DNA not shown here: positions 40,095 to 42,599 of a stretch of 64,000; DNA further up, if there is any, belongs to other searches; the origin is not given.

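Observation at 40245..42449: Prepilin-type signal fused to a beta-propeller-like repeat array in the type IV pilus locus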

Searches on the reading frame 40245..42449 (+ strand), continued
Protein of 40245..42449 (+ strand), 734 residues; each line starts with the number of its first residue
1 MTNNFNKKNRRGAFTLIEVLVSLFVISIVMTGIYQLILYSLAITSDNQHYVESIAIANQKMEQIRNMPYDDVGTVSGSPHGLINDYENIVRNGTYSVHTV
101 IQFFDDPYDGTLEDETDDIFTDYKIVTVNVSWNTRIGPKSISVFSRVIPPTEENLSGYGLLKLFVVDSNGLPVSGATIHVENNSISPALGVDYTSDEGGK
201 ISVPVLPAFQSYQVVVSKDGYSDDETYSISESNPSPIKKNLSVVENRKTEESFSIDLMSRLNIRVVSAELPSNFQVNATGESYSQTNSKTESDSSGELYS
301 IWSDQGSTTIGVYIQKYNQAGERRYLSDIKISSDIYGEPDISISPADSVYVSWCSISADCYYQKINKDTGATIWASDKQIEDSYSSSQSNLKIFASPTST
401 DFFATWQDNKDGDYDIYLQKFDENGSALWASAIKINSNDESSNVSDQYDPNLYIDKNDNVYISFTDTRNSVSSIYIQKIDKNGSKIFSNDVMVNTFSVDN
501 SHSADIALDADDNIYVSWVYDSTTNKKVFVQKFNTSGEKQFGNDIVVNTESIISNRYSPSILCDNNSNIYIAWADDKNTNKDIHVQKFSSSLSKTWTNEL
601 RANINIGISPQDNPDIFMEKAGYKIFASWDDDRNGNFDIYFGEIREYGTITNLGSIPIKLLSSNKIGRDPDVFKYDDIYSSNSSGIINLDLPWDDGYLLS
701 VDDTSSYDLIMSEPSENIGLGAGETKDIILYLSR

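Call 28: find_related_loci(query=A2, collection=genome_contigs, flank=10000)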
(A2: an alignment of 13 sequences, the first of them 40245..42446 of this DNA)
Query A2 (734 aa) in genome_contigs; peptide patterns used: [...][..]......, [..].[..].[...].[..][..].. (x = any residue, [..] = any of these).
600 stretches matched a pattern (row limit reached: there are more); 52 encode a relative of the query (tblastn E <= 1e-3); 52 distinct loci.
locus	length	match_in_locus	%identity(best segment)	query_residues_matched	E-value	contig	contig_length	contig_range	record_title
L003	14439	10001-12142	38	7-731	2e-149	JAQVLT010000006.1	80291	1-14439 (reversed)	MAG: Patescibacteria group bacterium isolate STF1_116 NODE_503_length_80291_cov_4.282321_Sandtown_F1, whole genome shotg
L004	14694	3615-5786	37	7-732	6e-122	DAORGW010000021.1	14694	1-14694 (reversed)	MAG TPA_asm: bacterium isolate AMR_MDS_1220 NODE_3159_length_14694_cov_9.047066, whole genome shotgun sequence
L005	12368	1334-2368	45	13-632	1e-76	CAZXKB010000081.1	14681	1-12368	MAG TPA_asm: uncultured Gammaproteobacteria bacterium isolate SRP185410_co1_438 genome assembly, contig: k141_2245403, w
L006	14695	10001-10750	35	8-256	7e-38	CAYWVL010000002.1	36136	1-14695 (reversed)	MAG TPA_asm: uncultured Bdellovibrionales bacterium isolate SRP170004_co1_593 genome assembly, contig: NODE_1604_length_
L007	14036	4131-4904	35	13-267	6e-38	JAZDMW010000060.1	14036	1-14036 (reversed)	MAG: Candidatus Magasanikbacteria bacterium isolate MEGAHIT-group-0.681 k141_16727353, whole genome shotgun sequence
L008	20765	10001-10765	35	11-263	9e-35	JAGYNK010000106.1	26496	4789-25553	MAG: Candidatus Moraniibacteriota bacterium isolate M55B143 k51_674939_flag_0_multi_27.7308_len_26496, whole genome shot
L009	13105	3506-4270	34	8-263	2e-34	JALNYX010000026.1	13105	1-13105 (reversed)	MAG: Candidatus Moraniibacteriota bacterium isolate SO_2017_GW1 bin 259 NODE_17687_length_13105_cov_1.103714_OW334_2017,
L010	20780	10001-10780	36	11-263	1e-33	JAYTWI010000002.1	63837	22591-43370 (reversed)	MAG: Candidatus Moraniibacteriota bacterium isolate GFS_5782 GFS_5782_1, whole genome shotgun sequence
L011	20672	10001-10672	38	13-227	7e-34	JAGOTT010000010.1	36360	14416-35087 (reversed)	MAG: Candidatus Moraniibacteriota bacterium isolate Gw_Eff_bin_440 Gw_Eff_2044_length_36360_cov_5.711313, whole genome s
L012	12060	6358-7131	36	13-264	7e-34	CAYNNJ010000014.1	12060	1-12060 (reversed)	MAG TPA_asm: uncultured Bdellovibrionales bacterium isolate SRP189682_co2_170 genome assembly, contig: NODE_9425_length_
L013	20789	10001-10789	33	3-263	7e-32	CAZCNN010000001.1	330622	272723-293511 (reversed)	MAG TPA_asm: uncultured Bdellovibrionales bacterium isolate SRP286056_co2_548 genome assembly, contig: NODE_12_length_33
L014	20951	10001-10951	31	1-325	3e-31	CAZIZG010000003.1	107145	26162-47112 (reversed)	MAG TPA_asm: uncultured Bdellovibrionales bacterium isolate SRP135725_co1_205 genome assembly, contig: NODE_91_length_10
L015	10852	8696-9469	33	8-263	9e-31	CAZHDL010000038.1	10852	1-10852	MAG TPA_asm: uncultured Bdellovibrionales bacterium isolate SRP219642_co10_72 genome assembly, contig: NODE_6252_length_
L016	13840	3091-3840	34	7-256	1e-29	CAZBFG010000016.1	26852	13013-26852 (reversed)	MAG TPA_asm: uncultured Bdellovibrionales bacterium isolate ERP113451_co1_34 genome assembly, contig: NODE_2025_length_2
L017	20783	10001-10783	33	13-263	2e-23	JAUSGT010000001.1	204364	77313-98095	MAG: Candidatus Moraniibacteriota bacterium isolate E14_metabat.bin.14 E14_k141_278143, whole genome shotgun sequence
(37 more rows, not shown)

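Call 29: find_encoding_contigs(protein=P0015, flank=10000, max_places=1)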
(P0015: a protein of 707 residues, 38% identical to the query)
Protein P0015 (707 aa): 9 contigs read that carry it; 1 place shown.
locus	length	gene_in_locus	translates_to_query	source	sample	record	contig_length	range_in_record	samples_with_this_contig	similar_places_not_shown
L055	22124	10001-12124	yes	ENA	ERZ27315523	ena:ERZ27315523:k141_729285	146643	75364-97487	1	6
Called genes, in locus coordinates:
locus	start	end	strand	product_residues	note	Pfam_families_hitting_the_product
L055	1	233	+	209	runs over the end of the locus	PF23477:zf_Tbcl_2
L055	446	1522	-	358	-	PF04607:RelA_SpoT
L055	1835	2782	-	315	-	PF01073:3Beta_HSD, PF01370:Epimerase, PF02719:Polysacc_synt_2 (weak), PF04321:RmlD_sub_bind, PF16363:GDP_Man_Dehyd, PF07993:NAD_binding_4 (weak)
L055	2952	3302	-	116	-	-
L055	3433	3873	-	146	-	-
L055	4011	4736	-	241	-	PF08282:Hydrolase_3 (faint), PF12710:HAD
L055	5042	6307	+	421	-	PF27218:MJ0043_C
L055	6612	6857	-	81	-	-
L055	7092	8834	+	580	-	PF05157:MshEN, PF00437:T2SSE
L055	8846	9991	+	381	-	PF00482:T2SSF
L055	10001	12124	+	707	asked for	PF07963:N_methyl, PF13620:CarboxypepD_reg (faint)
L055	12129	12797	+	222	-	PF07963:N_methyl (weak)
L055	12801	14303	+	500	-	-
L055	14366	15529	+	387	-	PF11104:PilM_2, PF06723:MreB_Mbl (faint), PF14450:FtsA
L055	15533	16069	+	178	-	-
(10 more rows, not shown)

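Call 30: find_encoding_contigs(protein=P0018, flank=10000, max_places=1)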
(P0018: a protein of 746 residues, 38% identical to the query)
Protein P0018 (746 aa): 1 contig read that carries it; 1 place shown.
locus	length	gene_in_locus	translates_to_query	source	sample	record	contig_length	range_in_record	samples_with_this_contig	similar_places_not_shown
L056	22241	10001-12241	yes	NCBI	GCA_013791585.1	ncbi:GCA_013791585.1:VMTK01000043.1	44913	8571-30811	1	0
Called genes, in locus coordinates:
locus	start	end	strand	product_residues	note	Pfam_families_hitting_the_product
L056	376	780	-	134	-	-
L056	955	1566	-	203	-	PF00005:ABC_tran (faint), PF13173:AAA_14 (faint), PF13238:AAA_18 (faint), PF13401:AAA_22 (faint), PF13479:AAA_24 (faint), PF13521:AAA_28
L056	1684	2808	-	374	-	PF03033:Glyco_transf_28, PF04101:Glyco_tran_28_C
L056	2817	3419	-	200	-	PF01936:NYN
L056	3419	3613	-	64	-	-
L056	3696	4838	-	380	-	PF01098:FTSW_RODA_SPOVE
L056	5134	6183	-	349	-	PF00953:Glycos_transf_4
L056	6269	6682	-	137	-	-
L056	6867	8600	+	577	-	PF05157:MshEN, PF00437:T2SSE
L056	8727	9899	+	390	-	PF00482:T2SSF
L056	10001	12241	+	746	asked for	PF07963:N_methyl (weak), PF06739:SBBP (faint)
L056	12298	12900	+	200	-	-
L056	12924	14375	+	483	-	-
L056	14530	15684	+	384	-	PF11104:PilM_2, PF06723:MreB_Mbl (faint), PF14450:FtsA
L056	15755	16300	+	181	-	PF05137:PilN (weak)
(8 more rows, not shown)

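Call 31: find_encoding_contigs(protein=P0033, flank=10000, max_places=1)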
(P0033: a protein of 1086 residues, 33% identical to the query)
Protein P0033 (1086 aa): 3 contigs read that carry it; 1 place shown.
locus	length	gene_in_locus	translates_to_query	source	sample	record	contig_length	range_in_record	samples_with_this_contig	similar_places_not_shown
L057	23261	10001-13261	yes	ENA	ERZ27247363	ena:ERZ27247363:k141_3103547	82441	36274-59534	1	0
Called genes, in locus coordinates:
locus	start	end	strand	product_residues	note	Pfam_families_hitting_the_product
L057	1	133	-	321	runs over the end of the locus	PF01565:FAD_binding_4, PF02873:MurB_C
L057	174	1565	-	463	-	PF01225:Mur_ligase, PF08245:Mur_ligase_M, PF02875:Mur_ligase_C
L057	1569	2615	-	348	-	PF03033:Glyco_transf_28, PF04101:Glyco_tran_28_C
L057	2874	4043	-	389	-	PF01098:FTSW_RODA_SPOVE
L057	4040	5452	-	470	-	PF21799:MurD-like_N, PF08245:Mur_ligase_M, PF02875:Mur_ligase_C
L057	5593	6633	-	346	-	PF00953:Glycos_transf_4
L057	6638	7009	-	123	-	-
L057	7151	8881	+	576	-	PF05157:MshEN, PF00437:T2SSE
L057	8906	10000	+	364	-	PF00482:T2SSF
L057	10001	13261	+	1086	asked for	PF13620:CarboxypepD_reg (weak)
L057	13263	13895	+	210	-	-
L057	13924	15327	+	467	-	-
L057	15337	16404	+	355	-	PF11104:PilM_2, PF06723:MreB_Mbl (faint), PF14450:FtsA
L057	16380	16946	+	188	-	-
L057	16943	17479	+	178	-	PF04350:PilO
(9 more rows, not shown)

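Call 32: find_encoding_contigs(protein=P0051, flank=8000, max_places=1)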
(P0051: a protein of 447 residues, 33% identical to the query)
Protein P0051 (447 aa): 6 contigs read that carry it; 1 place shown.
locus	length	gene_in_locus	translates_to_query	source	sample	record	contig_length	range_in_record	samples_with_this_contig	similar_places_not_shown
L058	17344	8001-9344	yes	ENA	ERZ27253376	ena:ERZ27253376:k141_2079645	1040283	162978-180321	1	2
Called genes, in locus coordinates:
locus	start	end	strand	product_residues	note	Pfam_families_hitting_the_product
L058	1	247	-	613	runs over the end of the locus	PF00580:UvrD-helicase, PF01443:Viral_helicase1 (faint), PF13245:AAA_19, PF13361:UvrD_C, PF13538:UvrD_C_2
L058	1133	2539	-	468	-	PF00772:DnaB, PF13481:AAA_25, PF03796:DnaB_C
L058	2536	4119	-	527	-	PF05496:RuvB_N (weak), PF06068:TIP49 (faint), PF13177:DNA_pol3_delta2, PF13604:AAA_30 (faint), PF00004:AAA, PF07728:AAA_5 (faint), PF13401:AAA_22 (weak), PF22608:DNAX_ATPase_lid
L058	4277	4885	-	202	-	-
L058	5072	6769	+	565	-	PF05157:MshEN, PF00437:T2SSE, PF20720:nSTAND3 (faint)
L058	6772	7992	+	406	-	PF28597:T2SSF_N, PF00482:T2SSF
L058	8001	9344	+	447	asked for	PF13620:CarboxypepD_reg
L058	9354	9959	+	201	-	-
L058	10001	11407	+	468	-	-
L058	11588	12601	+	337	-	PF11104:PilM_2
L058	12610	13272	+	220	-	-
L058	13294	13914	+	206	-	PF04350:PilO (weak)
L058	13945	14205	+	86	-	-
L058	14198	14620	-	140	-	PF00072:Response_reg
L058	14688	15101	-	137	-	PF00072:Response_reg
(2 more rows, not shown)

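Call 33: find_encoding_contigs(protein=P0045, flank=8000, max_places=1)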
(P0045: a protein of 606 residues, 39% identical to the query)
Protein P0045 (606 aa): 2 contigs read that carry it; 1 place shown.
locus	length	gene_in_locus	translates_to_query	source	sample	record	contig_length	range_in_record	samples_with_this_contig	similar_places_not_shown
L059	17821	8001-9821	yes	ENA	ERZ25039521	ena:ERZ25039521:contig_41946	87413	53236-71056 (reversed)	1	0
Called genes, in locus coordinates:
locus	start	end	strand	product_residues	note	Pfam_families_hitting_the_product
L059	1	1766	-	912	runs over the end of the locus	PF03477:ATP-cone, PF00317:Ribonuc_red_lgN, PF02867:Ribonuc_red_lgC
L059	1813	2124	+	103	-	-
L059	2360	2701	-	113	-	PF02033:RBFA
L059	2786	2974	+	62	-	PF13783:DUF4177 (weak)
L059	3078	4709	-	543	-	PF03193:RsgA_GTPase (faint), PF00009:GTP_EFTU, PF00071:Ras, PF01926:MMR_HSR1, PF02421:FeoB_N, PF08477:Roc (weak), PF22042:EF-G_D2, PF11987:IF-2, +3 more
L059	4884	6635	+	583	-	PF05157:MshEN, PF00437:T2SSE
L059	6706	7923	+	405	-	PF28597:T2SSF_N (weak), PF00482:T2SSF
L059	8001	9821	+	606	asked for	PF13620:CarboxypepD_reg (weak)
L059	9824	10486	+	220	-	PF07963:N_methyl (weak)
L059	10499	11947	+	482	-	-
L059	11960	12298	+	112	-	-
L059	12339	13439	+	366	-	PF11104:PilM_2, PF06723:MreB_Mbl (faint), PF14450:FtsA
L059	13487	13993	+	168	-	PF05137:PilN (weak)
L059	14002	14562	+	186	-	-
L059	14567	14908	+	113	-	-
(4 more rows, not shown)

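Call 46: search_solved_structures(query=A1, max_evalue=1)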
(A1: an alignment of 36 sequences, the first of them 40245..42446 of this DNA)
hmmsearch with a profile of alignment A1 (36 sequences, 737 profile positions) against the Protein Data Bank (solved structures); distinct sequences matched with E-value up to 1: 11.
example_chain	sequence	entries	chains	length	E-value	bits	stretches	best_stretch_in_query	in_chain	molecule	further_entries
7fh8_A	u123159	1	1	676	7.9e-12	47.6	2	363-548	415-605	CylK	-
7fh7_A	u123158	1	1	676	8e-12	47.6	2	363-548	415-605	CylK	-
7ron_A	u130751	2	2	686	8.4e-12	47.5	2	363-548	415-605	CylK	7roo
7fh6_A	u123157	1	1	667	8.8e-12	47.5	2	363-548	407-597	CylK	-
9egp_A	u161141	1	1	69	0.014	17.1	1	6-30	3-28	Geopilin domain 1 protein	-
7tgg_A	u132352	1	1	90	0.02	16.6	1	5-34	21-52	Geopilin domain 1 protein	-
3e8v_A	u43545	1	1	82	0.08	14.5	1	162-204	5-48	Possible transglutaminase-family protein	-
9laa_A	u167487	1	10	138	0.081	14.5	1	1-29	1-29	Type IV pilin protein PilA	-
4r7x_A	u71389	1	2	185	0.43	12.1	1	251-337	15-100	Arrestin domain-containing protein 3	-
4r7v_A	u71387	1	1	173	0.46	12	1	253-337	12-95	Arrestin domain-containing protein 3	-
9lab_B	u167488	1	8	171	0.8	11.2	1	8-30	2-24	MSHA major pilin subunit MshA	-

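Call 47: search_protein_families(library=pfam, alignment_id=A1, max_evalue=0.01)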
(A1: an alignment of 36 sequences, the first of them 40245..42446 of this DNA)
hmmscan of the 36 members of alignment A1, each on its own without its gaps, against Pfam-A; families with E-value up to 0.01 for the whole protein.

A. member 1, window:40245-42446:+ (734 aa): 3 families
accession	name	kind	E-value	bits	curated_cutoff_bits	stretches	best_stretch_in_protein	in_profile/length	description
PF13620.12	CarboxypepD_reg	-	1.2e-08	35.6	32.3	1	164-229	5-69/82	Carboxypeptidase regulatory-like domain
PF07963.17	N_methyl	-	1.1e-07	31.6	21.2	1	9-34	2-27/27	Prokaryotic N-terminal methylation motif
PF24107.1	DUF7382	-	0.002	18.4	27.4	1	157-201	18-62/65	Domain of unknown function (DUF7382)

B. families by the number of members that match (of 36 scanned): 19 families
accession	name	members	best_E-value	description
PF13620.12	CarboxypepD_reg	34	3.5e-12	Carboxypeptidase regulatory-like domain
PF07963.17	N_methyl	33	6.8e-10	Prokaryotic N-terminal methylation motif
PF24107.1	DUF7382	9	1.6e-06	Domain of unknown function (DUF7382)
PF02369.22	Big_1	8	1.7e-05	Bacterial Ig-like domain (group 1)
PF06739.17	SBBP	7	7.4e-06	Beta-propeller repeat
PF04616.20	Glyco_hydro_43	3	6.7e-12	Glycosyl hydrolases family 43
PF07676.18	PD40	3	5.2e-08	WD40-like Beta Propeller Repeat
PF15892.11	BNR_4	3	7e-06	BNR repeat-containing family member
PF13715.12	CarbopepD_reg_2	3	4.6e-05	CarboxypepD_reg-like domain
PF17789.7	MG4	3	0.0005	Macroglobulin domain MG4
PF07494.17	Reg_prop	2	0.0023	Two component regulator propeller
PF09134.16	Invasin_D3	1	0.00011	Invasin, domain 3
PF09263.16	PEX-2N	1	0.00037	Peroxisome biogenesis factor 1, N-terminal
PF17802.7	SpaA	1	0.00049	Prealbumin-like fold domain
PF22501.1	DUF6991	1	0.00086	Domain of unknown function (DUF6991)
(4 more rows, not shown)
